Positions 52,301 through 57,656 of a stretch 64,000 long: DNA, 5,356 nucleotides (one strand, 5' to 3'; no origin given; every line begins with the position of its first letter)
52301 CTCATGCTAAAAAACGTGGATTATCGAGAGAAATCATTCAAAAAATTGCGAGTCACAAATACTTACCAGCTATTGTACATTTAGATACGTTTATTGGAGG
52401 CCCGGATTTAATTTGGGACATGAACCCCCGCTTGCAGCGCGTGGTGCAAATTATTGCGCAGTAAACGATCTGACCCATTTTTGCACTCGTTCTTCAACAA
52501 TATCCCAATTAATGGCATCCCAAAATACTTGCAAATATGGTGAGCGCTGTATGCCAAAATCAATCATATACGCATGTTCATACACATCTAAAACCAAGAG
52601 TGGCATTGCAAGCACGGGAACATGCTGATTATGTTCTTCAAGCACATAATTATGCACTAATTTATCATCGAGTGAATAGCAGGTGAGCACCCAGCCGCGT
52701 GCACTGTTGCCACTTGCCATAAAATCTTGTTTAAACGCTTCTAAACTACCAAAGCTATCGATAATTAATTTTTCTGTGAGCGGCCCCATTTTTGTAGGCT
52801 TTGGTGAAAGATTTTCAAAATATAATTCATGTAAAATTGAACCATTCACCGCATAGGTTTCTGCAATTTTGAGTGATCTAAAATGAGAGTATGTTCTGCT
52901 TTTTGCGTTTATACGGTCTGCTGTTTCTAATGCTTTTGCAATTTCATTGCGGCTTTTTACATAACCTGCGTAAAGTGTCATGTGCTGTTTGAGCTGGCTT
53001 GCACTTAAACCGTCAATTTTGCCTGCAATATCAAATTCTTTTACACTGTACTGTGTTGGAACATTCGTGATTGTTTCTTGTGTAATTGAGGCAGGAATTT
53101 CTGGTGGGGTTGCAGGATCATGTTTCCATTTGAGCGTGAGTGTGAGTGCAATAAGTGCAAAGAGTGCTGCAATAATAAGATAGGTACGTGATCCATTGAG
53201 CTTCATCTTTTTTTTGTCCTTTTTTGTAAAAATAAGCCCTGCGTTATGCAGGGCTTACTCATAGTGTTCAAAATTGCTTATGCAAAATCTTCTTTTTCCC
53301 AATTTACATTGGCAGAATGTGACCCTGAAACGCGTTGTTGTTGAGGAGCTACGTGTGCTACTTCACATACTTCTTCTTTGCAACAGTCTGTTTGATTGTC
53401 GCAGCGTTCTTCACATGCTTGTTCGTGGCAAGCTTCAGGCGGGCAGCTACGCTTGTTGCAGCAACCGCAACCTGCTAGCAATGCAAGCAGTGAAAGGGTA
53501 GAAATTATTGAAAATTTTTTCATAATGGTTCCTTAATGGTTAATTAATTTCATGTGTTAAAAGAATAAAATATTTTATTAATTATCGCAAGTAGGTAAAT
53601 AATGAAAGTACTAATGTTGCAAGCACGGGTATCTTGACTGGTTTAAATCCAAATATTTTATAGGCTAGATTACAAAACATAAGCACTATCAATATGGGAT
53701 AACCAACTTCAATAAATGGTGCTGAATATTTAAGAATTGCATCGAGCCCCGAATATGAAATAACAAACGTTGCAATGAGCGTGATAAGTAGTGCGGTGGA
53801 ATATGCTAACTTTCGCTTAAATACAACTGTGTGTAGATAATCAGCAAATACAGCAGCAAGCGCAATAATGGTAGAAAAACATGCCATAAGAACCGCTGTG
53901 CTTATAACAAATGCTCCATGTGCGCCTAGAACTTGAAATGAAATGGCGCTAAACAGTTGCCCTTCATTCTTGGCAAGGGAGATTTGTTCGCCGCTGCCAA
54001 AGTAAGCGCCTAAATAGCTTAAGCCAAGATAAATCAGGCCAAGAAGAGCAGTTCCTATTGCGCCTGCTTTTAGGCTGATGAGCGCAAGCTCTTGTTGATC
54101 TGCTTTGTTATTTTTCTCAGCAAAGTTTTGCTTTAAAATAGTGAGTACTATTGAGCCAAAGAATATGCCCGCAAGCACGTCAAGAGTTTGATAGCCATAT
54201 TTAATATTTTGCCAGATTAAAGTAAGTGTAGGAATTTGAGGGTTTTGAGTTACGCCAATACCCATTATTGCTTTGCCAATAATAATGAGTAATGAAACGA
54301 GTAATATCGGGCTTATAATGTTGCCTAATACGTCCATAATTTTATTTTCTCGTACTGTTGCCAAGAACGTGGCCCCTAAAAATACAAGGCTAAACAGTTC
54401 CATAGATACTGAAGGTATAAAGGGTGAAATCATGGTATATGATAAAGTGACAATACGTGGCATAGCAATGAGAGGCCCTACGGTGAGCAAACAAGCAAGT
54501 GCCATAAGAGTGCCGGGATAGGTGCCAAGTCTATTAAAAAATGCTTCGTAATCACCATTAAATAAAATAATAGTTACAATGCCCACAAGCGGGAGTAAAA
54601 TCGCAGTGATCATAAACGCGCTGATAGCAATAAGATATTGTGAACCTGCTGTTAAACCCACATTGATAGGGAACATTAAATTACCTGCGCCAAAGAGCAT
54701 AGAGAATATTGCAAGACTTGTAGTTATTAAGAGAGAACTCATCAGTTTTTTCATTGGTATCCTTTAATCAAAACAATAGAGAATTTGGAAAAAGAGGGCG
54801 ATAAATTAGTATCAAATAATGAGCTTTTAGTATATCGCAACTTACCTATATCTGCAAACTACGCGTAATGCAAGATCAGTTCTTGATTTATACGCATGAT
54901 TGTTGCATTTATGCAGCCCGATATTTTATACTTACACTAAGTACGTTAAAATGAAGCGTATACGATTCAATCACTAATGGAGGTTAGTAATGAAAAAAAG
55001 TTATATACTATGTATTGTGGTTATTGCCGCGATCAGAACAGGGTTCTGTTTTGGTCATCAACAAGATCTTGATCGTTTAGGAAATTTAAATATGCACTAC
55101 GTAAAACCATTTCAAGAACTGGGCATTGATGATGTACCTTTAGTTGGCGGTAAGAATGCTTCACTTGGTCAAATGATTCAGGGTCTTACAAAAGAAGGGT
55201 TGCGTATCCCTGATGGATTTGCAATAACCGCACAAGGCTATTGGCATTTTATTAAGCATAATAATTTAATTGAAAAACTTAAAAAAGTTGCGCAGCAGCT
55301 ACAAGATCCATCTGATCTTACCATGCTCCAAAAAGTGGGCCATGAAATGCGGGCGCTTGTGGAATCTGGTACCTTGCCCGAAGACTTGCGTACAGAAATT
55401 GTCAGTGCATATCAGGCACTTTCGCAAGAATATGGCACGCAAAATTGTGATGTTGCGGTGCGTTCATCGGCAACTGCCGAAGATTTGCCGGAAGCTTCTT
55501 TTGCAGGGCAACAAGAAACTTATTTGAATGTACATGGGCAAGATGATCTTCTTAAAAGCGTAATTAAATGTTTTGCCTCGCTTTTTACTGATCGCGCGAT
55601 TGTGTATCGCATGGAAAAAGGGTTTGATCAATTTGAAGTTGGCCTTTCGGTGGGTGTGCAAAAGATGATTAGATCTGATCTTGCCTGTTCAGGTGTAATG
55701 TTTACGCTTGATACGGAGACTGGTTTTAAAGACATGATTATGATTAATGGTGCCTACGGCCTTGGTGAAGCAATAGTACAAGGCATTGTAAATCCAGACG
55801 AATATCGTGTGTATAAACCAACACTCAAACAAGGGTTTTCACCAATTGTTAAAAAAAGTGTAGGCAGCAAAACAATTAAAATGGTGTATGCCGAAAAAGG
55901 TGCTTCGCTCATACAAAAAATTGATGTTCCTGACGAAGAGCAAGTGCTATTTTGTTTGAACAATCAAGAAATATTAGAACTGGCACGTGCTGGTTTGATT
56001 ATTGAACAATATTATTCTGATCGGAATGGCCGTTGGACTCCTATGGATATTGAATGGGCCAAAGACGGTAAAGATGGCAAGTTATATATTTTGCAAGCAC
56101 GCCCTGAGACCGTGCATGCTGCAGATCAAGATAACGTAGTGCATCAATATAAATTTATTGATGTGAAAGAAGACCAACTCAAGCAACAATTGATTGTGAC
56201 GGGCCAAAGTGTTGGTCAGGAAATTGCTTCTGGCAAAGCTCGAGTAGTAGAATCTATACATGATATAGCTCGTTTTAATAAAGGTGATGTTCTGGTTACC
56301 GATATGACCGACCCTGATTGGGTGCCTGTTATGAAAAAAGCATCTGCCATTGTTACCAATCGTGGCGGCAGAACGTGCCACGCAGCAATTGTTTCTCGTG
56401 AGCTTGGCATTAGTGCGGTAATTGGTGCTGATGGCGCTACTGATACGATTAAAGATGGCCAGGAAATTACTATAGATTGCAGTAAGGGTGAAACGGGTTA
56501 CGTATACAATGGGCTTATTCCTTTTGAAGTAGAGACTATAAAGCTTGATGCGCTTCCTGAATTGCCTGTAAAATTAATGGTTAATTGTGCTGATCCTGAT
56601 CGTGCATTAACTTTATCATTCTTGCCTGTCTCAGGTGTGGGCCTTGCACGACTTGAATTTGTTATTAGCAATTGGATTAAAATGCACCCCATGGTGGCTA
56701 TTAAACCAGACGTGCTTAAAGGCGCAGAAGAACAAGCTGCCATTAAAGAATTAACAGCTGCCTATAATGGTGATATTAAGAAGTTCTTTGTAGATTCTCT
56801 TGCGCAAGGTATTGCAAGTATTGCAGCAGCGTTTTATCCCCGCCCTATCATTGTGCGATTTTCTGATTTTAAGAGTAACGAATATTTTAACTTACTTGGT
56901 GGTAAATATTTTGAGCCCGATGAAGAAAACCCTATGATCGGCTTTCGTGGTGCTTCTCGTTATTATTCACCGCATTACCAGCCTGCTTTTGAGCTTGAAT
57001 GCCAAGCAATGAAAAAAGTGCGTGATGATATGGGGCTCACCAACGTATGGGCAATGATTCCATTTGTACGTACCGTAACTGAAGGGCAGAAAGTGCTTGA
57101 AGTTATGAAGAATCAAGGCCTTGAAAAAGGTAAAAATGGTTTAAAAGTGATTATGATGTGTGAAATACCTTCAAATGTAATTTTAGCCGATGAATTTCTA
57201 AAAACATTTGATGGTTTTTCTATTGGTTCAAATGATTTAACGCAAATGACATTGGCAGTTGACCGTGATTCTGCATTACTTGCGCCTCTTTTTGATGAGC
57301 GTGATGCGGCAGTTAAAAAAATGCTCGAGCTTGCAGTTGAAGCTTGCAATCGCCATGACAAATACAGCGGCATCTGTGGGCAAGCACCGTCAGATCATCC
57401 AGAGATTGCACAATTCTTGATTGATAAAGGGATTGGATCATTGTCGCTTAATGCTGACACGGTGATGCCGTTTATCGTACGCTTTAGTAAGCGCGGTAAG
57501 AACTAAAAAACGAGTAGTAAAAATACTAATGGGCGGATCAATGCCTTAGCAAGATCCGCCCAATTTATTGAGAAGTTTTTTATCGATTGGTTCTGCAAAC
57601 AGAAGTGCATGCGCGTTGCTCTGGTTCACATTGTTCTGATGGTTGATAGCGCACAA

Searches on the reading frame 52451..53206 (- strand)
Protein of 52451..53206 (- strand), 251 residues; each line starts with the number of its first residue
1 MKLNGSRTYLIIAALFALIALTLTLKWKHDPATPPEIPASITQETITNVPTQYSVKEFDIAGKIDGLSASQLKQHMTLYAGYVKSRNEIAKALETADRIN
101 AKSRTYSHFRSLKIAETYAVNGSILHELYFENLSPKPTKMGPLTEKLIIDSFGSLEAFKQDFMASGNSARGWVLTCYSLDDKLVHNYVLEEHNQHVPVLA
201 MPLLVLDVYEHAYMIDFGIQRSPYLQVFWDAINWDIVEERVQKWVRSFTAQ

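Call 36: search_protein_families(library=pfam, proteins=[window:52451-53206:-], max_evalue=0.001)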
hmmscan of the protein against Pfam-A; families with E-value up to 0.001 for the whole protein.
window:52451-53206:- (251 aa): 1 family
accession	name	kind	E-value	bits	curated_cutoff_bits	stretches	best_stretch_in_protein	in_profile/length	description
PF02777.23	Sod_Fe_C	-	3e-22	79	20.9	1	145-240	6-102/102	Iron/manganese superoxide dismutases, C-terminal domain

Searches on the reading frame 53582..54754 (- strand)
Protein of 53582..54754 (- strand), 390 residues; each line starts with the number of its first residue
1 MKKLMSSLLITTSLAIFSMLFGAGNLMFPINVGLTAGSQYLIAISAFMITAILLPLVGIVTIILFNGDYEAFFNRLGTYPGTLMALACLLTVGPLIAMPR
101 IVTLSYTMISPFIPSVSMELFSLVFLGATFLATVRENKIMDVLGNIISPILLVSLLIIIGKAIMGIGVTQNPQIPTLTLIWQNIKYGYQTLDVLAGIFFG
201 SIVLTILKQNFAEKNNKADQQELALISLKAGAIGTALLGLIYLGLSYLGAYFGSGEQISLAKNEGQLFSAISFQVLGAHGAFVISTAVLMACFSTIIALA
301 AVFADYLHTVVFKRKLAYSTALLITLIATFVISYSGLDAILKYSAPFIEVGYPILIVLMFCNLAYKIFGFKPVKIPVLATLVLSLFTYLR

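Call 36: search_protein_families(library=pfam, proteins=[window:53582-54754:-], max_evalue=0.001)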
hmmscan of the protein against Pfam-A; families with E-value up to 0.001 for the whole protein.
window:53582-54754:- (390 aa): 1 family
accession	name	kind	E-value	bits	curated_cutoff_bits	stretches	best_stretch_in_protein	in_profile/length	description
PF05525.19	Branch_AA_trans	-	1.4e-70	238.9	22.3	1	9-387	5-383/429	Branched-chain amino acid transport protein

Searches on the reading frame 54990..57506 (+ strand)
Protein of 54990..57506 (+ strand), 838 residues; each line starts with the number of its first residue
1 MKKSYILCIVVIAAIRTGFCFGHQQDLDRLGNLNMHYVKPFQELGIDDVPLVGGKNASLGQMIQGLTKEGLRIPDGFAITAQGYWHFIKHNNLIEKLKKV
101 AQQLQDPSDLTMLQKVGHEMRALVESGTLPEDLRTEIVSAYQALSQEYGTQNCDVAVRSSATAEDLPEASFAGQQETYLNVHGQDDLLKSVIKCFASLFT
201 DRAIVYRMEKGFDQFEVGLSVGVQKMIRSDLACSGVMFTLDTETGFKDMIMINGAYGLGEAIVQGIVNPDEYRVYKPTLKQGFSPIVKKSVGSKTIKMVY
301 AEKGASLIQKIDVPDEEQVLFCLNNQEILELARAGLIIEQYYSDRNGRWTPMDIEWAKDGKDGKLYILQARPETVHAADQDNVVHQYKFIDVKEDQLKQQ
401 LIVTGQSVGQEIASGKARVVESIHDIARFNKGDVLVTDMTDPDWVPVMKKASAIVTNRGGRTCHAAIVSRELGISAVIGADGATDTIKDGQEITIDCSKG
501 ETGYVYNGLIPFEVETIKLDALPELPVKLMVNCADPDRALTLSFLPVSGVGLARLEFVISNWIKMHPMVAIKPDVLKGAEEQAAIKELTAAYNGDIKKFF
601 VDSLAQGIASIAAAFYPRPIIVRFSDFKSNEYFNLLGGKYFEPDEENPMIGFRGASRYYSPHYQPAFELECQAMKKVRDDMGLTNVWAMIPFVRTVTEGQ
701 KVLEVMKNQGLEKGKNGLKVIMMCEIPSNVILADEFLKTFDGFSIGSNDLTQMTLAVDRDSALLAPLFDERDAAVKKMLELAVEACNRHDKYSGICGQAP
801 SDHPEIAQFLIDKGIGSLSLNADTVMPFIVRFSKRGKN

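Call 36: search_protein_families(library=pfam, proteins=[window:54990-57506:+], max_evalue=0.001)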
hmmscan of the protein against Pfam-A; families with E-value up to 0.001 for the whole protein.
window:54990-57506:+ (838 aa): 3 families
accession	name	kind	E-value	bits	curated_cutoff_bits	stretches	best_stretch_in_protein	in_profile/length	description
PF01326.24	PPDK_N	-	4.9e-119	397.9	27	1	50-383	2-319/328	Pyruvate phosphate dikinase, AMP/ATP-binding domain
PF02896.24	PEP-utilizers_C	-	2.7e-59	201.2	22.8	1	525-826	18-282/293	PEP-utilising enzyme, PEP-binding domain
PF00391.29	PEP-utilizers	-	1.1e-28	99.1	23.1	1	429-500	1-72/72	PEP-utilising enzyme, mobile domain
